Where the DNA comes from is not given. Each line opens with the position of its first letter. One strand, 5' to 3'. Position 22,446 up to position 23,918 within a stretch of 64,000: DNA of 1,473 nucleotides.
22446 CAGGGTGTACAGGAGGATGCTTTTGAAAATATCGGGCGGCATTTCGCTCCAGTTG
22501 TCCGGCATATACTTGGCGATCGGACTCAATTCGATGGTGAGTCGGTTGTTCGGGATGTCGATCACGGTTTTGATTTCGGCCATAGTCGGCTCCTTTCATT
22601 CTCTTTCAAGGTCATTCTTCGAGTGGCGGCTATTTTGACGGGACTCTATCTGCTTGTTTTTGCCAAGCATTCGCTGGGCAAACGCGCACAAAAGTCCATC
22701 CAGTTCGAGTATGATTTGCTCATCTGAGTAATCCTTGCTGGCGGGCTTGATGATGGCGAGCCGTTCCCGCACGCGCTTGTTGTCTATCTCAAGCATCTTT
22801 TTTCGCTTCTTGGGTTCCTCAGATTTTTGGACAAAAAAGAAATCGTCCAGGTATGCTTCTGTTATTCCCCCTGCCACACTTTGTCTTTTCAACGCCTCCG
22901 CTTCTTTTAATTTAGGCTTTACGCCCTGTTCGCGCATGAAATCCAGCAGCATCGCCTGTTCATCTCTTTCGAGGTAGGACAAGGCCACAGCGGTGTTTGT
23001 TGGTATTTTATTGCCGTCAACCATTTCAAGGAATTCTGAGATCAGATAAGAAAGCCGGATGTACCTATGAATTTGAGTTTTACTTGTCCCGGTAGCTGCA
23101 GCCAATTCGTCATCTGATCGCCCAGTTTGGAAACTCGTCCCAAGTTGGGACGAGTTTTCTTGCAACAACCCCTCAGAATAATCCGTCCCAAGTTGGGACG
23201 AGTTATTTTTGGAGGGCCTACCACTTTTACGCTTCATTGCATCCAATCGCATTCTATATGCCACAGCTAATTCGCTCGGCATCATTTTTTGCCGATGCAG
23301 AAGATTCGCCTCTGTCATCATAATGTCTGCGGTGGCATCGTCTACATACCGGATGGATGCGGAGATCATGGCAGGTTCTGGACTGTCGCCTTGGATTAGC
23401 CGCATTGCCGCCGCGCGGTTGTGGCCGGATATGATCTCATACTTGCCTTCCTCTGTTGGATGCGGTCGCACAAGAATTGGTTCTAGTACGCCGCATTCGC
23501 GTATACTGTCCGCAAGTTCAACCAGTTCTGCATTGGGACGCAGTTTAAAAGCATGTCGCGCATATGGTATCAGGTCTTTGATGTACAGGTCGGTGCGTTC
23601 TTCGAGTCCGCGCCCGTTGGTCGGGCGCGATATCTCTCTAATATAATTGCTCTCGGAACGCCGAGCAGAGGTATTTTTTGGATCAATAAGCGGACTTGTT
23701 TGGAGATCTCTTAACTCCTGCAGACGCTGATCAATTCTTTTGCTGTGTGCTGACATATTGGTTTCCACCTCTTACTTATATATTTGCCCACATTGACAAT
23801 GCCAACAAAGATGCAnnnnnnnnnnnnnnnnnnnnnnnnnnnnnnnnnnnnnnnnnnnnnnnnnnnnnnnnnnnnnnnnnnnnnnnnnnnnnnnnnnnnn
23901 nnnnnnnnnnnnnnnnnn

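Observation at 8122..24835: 16.7 kb mosaic island integrated in the anticodon-loop-to-3'-end segment of tRNA-Thr(GGU)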

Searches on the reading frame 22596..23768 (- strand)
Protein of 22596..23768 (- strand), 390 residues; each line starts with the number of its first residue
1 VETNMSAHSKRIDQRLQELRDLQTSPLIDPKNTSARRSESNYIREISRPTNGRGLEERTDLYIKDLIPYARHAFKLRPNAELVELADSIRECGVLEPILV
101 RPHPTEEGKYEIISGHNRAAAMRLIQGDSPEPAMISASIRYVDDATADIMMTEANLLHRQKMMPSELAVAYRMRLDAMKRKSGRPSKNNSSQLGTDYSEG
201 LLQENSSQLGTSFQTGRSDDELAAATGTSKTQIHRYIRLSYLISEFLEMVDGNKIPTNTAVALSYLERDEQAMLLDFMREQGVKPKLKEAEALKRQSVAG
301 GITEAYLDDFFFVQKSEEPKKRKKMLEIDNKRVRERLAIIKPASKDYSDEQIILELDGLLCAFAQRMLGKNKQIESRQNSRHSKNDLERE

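Call 8: search_protein_families(library=pfam, proteins=[window:22596-23768:-], max_evalue=0.01)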
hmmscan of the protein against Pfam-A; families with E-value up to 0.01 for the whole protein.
window:22596-23768:- (390 aa): 2 families
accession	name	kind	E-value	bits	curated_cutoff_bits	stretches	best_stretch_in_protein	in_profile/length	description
PF02195.25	ParB_N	-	1.1e-08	35.4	26.3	1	79-145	24-83/95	ParB N-terminal domain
PF17762.8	HTH_ParB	-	0.00011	22.8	22.6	1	216-283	20-88/102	ParB HTH domain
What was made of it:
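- Checked: ParB-like, 22596-23768 (-) (call 8).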

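Call 23: search_protein_families(library=ncbifam, proteins=[window:22596-23768:-], max_evalue=0.01)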
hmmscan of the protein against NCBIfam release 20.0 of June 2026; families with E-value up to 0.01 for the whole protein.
window:22596-23768:- (390 aa): 6 families
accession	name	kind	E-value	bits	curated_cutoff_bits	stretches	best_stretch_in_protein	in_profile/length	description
TIGR03734.1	PRTRC_parB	hypoth_equivalog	1.5e-17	63.4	278.6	1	77-174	12-105/555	PRTRC system ParB family protein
TIGR00180.1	parB_part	domain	1.1e-15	57.9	58.45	1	81-181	28-122/186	ParB/RepB/Spo0J family partition protein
TIGR04285.1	nucleoid_noc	exception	3e-14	53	315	1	78-176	22-111/255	nucleoid occlusion protein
TIGR03454.1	partition_RepB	equivalog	7.8e-11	41.9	201.5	1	80-126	86-132/325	plasmid partitioning protein RepB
NF010440.0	PRK13866.1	equivalog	3.5e-05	23.1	522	1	84-124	92-132/336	plasmid partitioning protein RepB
NF053625.1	SerKinSerKArch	equivalog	0.0036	16.5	380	1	79-125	32-78/244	ADP-dependent L-serine kinase SerK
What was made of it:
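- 22596..23768 (-): ParB-like protein (NCBI product is 386 aa, starting at 23756), with two internal palindromes at 23135-23153 and 23183-23201. PF02195 and PF17762 (call 8); TIGR00180 and PRTRC_parB (call 23).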

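Call 45: find_encoding_contigs(protein=window:22596-23768:-, flank=10000, max_places=6)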
Protein window:22596-23768:- (390 aa): no gene with exactly this product is on record in the collection.

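Call 50: find_homologous_proteins(query=window:22596-23768:-, max_evalue=0.00001)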
Query window:22596-23768:- (390 aa): 878 proteins with E <= 0.00001 among 8000 candidates; the best 120 are listed.
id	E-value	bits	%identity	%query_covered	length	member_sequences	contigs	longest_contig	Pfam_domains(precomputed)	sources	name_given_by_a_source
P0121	1.5e-246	835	100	99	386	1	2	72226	PF02195.27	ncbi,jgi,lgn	ncbi:MAG: ParB/RepB/Spo0J family partition protein [Christensenellales bacterium]|jgi:ParB family ch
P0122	3.3e-125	436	59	91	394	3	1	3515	PF02195.27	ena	-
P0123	3.1e-111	390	74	67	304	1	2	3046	-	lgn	-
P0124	8.2e-59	218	39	61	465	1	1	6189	PF17762.9,PF02195.27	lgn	-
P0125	1.2e-46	178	40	78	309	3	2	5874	PF02195.27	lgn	-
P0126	2.3e-43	167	41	68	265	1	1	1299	PF17762.9,PF02195.27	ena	-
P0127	2.5e-43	167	42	64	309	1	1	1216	PF17762.9,PF02195.27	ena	-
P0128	2.6e-43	167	43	64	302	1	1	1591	PF17762.9,PF02195.27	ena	-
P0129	2.9e-43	167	40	73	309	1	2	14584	PF17762.9,PF02195.27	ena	-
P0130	3.7e-43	166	42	64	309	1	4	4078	PF17762.9,PF02195.27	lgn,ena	-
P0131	6.1e-43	165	40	73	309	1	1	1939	PF17762.9,PF02195.27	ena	-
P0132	8.4e-43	165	42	64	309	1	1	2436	PF17762.9,PF02195.27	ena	-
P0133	8.6e-43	165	41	64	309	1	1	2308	PF17762.9,PF02195.27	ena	-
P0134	9.1e-43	165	41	64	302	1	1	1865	PF17762.9,PF02195.27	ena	-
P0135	1.0e-42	165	42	65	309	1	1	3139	PF17762.9,PF02195.27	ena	-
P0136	1.0e-42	165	40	73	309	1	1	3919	PF17762.9,PF02195.27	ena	-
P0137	1.1e-42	165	40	73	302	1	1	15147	PF17762.9,PF02195.27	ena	-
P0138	1.2e-42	165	40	73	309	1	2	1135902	PF17762.9,PF02195.27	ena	-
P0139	1.2e-42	165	40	73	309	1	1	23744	PF17762.9,PF02195.27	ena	-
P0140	1.2e-42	165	42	64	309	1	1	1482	PF17762.9,PF02195.27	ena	-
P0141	1.2e-42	164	40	73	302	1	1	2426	PF17762.9,PF02195.27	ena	-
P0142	1.2e-42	164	40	73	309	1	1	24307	PF17762.9,PF02195.27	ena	-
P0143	1.3e-42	164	42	64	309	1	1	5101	PF17762.9,PF02195.27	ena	-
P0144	1.4e-42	164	40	73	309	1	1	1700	PF17762.9,PF02195.27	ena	-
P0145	1.5e-42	164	40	73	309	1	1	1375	PF17762.9,PF02195.27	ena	-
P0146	1.9e-42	164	40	73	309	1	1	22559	PF17762.9,PF02195.27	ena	-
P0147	2.0e-42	164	42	64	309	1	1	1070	PF17762.9,PF02195.27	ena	-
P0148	2.0e-42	164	40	73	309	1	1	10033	PF17762.9,PF02195.27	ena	-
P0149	2.4e-42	164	42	64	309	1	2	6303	PF17762.9,PF02195.27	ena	-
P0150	2.5e-42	163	42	64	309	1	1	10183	PF17762.9,PF02195.27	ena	-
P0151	2.6e-42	163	40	73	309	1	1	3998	PF17762.9,PF02195.27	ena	-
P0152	2.6e-42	163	42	64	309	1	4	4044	PF17762.9,PF02195.27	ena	-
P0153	2.6e-42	163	40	73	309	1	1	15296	PF17762.9,PF02195.27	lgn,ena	-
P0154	3.0e-42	163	39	73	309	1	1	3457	PF17762.9,PF02195.27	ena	-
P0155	3.0e-42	163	42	64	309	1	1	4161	PF17762.9,PF02195.27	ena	-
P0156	3.1e-42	163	39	73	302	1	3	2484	PF17762.9,PF02195.27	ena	-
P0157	3.2e-42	163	40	73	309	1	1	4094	PF17762.9,PF02195.27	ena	-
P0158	3.2e-42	163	39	73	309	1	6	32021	PF17762.9,PF02195.27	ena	-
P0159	3.2e-42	163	39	73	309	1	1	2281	PF17762.9,PF02195.27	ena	-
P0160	3.7e-42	163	39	73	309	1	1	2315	PF17762.9,PF02195.27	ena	-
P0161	4.2e-42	163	40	73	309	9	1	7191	PF17762.9,PF02195.27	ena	-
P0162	4.5e-42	163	39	73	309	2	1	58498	PF17762.9,PF02195.27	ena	-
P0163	4.5e-42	163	42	64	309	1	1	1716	PF17762.9,PF02195.27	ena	-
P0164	4.6e-42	163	39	73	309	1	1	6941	PF17762.9,PF02195.27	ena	-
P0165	4.9e-42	163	39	73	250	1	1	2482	PF17762.9,PF02195.27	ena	-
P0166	4.9e-42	162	42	64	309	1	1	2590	PF17762.9,PF02195.27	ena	-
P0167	5.9e-42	162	39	73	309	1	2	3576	PF17762.9,PF02195.27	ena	-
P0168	5.9e-42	162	39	73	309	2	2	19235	PF17762.9,PF02195.27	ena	-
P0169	6.0e-42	162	39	73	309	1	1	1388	PF17762.9,PF02195.27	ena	-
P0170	6.2e-42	162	40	73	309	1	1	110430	PF17762.9,PF02195.27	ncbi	-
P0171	7.9e-42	162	41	64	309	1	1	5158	PF17762.9,PF02195.27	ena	-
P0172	8.0e-42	162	40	73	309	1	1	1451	PF17762.9,PF02195.27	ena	-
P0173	8.3e-42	162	40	73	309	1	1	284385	PF17762.9,PF02195.27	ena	-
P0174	8.5e-42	162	40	73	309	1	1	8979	PF17762.9,PF02195.27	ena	-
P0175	1.0e-41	161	39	67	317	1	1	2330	PF17762.9,PF02195.27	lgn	-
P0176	1.1e-41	161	39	73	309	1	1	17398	PF17762.9,PF02195.27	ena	-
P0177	1.1e-41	161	39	66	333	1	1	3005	PF17762.9,PF02195.27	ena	-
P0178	1.1e-41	161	39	66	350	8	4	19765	PF17762.9,PF02195.27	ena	-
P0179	1.2e-41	161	40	73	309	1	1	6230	PF17762.9,PF02195.27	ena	-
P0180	1.2e-41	161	40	73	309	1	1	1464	PF17762.9,PF02195.27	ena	-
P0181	1.2e-41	161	40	73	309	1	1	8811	PF17762.9,PF02195.27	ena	-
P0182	1.4e-41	161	39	73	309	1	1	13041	PF17762.9,PF02195.27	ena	-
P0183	1.7e-41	161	41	64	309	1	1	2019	PF17762.9,PF02195.27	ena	-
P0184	1.8e-41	161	40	73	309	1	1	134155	PF17762.9,PF02195.27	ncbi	-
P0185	1.8e-41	161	42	64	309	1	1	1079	PF17762.9,PF02195.27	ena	-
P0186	1.9e-41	161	39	73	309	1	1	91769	PF17762.9,PF02195.27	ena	-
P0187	1.9e-41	161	42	64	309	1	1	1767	PF17762.9,PF02195.27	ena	-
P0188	2.2e-41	160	39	73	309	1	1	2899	PF17762.9,PF02195.27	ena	-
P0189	2.4e-41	160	39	73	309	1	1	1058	PF17762.9,PF02195.27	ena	-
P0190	2.4e-41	160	39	73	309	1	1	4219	PF17762.9,PF02195.27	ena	-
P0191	2.5e-41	160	39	73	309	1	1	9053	PF17762.9,PF02195.27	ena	-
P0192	2.6e-41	160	41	64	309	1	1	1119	PF17762.9,PF02195.27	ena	-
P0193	2.6e-41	160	39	73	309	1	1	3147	PF17762.9,PF02195.27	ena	-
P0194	2.6e-41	160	39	73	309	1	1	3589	PF17762.9,PF02195.27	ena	-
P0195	3.4e-41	160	39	73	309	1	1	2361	PF17762.9,PF02195.27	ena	-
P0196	3.4e-41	160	39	73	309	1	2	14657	PF17762.9,PF02195.27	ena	-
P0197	3.4e-41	160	39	73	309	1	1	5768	PF17762.9,PF02195.27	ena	-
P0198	3.6e-41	160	39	73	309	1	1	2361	PF17762.9,PF02195.27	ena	-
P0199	4.7e-41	159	41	64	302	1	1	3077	PF17762.9,PF02195.27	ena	-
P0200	5.8e-41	159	41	64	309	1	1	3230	PF17762.9,PF02195.27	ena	-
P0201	5.9e-41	159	39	73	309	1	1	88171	PF17762.9,PF02195.27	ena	-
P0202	6.4e-41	159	39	73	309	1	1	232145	PF17762.9,PF02195.27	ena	-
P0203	8.3e-41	158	39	73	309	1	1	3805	PF17762.9,PF02195.27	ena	-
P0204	1.7e-40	157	39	66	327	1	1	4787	PF17762.9,PF02195.27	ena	-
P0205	2.9e-40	157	41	64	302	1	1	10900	PF17762.9,PF02195.27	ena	-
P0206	3.3e-40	156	41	64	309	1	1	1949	PF17762.9,PF02195.27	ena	-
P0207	3.3e-40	156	41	64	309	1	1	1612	PF17762.9,PF02195.27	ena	-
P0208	5.8e-40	156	41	64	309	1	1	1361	PF17762.9,PF02195.27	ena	-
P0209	6.4e-40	156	39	73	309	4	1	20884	PF17762.9,PF02195.27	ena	-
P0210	7.6e-40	155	41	64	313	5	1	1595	PF02195.27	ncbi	-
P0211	7.7e-40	155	40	62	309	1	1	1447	PF17762.9,PF02195.27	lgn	-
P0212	9.5e-40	155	41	64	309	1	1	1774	PF17762.9,PF02195.27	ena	-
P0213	1.0e-39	155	41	64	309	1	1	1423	PF17762.9,PF02195.27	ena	-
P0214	1.3e-39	155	38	82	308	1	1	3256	PF17762.9,PF02195.27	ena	-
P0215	1.8e-39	154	40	64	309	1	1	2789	PF17762.9,PF02195.27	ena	-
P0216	6.3e-39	152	38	73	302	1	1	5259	PF17762.9,PF02195.27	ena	-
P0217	1.2e-38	151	40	64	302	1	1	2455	PF17762.9,PF02195.27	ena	-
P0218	1.9e-38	151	37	74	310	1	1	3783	PF02195.27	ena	-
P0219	1.9e-38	151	41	61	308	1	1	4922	PF02195.27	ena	-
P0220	2.5e-38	150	37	77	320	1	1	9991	PF02195.27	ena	-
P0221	4.2e-38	150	38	66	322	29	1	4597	PF02195.27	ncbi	-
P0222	4.5e-38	149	38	79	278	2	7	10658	PF17762.9,PF02195.27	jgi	-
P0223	5.2e-38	149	41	61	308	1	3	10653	PF02195.27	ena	-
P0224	5.9e-38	149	38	77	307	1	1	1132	PF02195.27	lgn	-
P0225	6.7e-38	149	41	61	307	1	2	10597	PF02195.27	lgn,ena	-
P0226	7.4e-38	149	41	61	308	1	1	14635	PF02195.27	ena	-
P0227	7.5e-38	149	41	61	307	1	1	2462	PF02195.27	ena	-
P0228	7.7e-38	149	41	61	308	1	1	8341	PF02195.27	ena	-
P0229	9.4e-38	148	41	61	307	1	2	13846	PF02195.27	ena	-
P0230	9.4e-38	148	38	77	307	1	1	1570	PF02195.27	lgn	-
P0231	9.7e-38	148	39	64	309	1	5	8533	PF17762.9,PF02195.27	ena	-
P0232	1.1e-37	148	41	61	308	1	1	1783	PF02195.27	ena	-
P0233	1.2e-37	148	39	64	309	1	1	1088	PF17762.9,PF02195.27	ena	-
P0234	1.3e-37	148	38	77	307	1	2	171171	PF02195.27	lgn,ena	-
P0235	1.3e-37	148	39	64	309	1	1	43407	PF17762.9,PF02195.27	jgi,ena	-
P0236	1.4e-37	148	37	66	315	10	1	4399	PF02195.27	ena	-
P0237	1.6e-37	148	40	63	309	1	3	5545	PF17762.9,PF02195.27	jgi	-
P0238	1.6e-37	148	41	61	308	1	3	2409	PF02195.27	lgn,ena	-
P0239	1.7e-37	148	41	61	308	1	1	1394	PF02195.27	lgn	-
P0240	1.8e-37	147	41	61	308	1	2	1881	PF02195.27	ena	-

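Call 51: find_encoding_contigs(protein=P0121, flank=10000, max_places=10)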
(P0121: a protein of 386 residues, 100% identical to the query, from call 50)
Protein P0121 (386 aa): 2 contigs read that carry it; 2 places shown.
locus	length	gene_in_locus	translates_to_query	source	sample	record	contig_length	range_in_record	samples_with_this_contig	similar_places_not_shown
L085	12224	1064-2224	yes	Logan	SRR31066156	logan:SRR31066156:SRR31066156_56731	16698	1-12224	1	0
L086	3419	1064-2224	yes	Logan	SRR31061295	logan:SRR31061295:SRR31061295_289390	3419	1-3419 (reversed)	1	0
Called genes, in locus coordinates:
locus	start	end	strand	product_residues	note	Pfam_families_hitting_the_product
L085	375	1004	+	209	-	PF13614:AAA_31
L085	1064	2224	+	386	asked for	PF02195:ParB_N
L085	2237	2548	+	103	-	-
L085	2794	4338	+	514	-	-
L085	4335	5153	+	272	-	PF16976:RcpC (weak)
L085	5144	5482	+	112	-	-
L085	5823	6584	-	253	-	PF23441:SDR (weak), PF00106:adh_short, PF08659:KR (weak), PF13561:adh_short_C2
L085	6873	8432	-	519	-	PF00370:FGGY_N, PF02782:FGGY_C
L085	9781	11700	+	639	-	PF00724:Oxidored_FMN, PF00070:Pyr_redox (weak), PF00890:FAD_binding_2, PF07992:Pyr_redox_2, PF12831:FAD_oxidored, PF13450:NAD_binding_8, PF13738:Pyr_redox_3, PF00070:Pyr_redox, +10 more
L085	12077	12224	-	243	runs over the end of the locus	PF00392:GntR, PF07702:UTRA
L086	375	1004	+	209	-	PF13614:AAA_31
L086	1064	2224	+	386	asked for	PF02195:ParB_N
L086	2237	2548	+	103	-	-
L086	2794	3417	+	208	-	?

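Call 53: find_encoding_contigs(protein=P0122, flank=5000, max_places=4)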
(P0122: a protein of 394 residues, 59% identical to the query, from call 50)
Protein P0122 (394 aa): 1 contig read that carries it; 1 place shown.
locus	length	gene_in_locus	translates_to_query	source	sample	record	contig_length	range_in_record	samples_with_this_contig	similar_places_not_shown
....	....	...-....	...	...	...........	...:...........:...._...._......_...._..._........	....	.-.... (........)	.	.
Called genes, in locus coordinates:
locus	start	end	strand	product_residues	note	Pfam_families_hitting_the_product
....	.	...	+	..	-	?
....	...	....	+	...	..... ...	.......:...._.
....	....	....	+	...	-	-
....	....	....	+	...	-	-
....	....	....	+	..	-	?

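Call 61: find_encoding_contigs(protein=P0123, flank=5000, max_places=4)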
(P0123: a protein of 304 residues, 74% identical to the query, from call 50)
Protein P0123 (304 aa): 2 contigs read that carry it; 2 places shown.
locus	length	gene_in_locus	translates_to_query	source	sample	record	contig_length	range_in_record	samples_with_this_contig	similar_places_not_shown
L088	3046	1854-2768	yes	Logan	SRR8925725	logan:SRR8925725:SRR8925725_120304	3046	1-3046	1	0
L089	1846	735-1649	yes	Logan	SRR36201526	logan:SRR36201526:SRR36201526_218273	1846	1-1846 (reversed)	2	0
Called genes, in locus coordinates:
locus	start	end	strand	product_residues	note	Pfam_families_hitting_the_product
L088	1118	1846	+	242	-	PF00370:FGGY_N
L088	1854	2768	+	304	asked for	-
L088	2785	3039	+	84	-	PF02604:PhdYeFM_antitox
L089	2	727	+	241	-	?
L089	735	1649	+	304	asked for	-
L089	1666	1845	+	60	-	?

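Call 75: search_protein_families(library=phrogs, proteins=[window:22596-23768:-], max_evalue=0.001)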
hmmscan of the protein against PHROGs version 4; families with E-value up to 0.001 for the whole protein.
window:22596-23768:- (390 aa): 17 families
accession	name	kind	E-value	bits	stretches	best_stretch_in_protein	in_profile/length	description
phrog_4715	-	DNA, RNA and nucleotide metabolism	3e-39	135.9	1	60-373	149-457/630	ParB-like partition protein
phrog_27290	-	unknown function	2.7e-15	57.1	1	82-145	51-112/517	-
phrog_3264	-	DNA, RNA and nucleotide metabolism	2e-11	45.1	1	79-176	69-158/337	ParB-like partition protein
phrog_15982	-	unknown function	3.4e-10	40.5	1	80-125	47-92/453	-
phrog_3951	-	unknown function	7e-09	36.6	1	73-160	35-119/301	-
phrog_6218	-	DNA, RNA and nucleotide metabolism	7.8e-09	36.2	1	81-126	25-70/506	ParB-like partition protein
phrog_18726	-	unknown function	1.5e-06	28.2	0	214-281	148-215/572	-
phrog_7783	-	unknown function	1.5e-06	28.2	1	82-173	27-115/634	-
phrog_620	-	DNA, RNA and nucleotide metabolism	1.7e-06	29.3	1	61-145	12-82/217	ParB-like partition protein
phrog_26387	-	DNA, RNA and nucleotide metabolism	2e-06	28.4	1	81-171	32-118/252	ParB-like partition nuclease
phrog_498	-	other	2.2e-06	27.5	1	58-223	35-161/633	DNA methyltransferase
phrog_1033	-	DNA, RNA and nucleotide metabolism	9.8e-06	26.6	1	80-172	55-146/334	ParB-like partition protein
phrog_723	-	DNA, RNA and nucleotide metabolism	1.3e-05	26.1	1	84-149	35-96/223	ParB-like partition protein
phrog_2159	-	DNA, RNA and nucleotide metabolism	0.00012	22.5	1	78-124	76-124/365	ParB-like partition protein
phrog_27360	-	unknown function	0.00023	21.6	1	77-179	26-126/312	-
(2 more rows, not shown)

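Call 82: find_encoding_contigs(protein=P0256, flank=8000, max_places=3)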
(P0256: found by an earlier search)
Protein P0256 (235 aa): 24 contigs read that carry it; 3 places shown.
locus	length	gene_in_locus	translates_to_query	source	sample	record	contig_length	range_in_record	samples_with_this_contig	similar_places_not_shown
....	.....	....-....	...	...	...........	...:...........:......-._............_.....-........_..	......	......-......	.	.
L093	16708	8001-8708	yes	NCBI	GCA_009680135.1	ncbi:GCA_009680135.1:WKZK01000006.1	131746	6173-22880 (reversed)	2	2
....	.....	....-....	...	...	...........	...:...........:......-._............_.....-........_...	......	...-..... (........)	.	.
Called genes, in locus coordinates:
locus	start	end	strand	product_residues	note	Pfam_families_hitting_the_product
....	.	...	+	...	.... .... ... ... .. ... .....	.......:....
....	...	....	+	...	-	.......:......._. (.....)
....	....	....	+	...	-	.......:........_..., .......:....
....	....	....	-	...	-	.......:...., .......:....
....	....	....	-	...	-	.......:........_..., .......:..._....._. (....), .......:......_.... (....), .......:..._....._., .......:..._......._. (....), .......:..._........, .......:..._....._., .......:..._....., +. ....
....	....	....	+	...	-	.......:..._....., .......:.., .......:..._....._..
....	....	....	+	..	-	-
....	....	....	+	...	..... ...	-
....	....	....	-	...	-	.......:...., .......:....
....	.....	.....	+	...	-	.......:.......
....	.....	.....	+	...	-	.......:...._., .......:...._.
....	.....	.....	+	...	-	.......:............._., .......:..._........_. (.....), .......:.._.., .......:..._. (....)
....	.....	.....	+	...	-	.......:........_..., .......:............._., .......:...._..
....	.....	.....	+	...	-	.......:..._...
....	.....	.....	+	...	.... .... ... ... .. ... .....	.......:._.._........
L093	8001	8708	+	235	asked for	-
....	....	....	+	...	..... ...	-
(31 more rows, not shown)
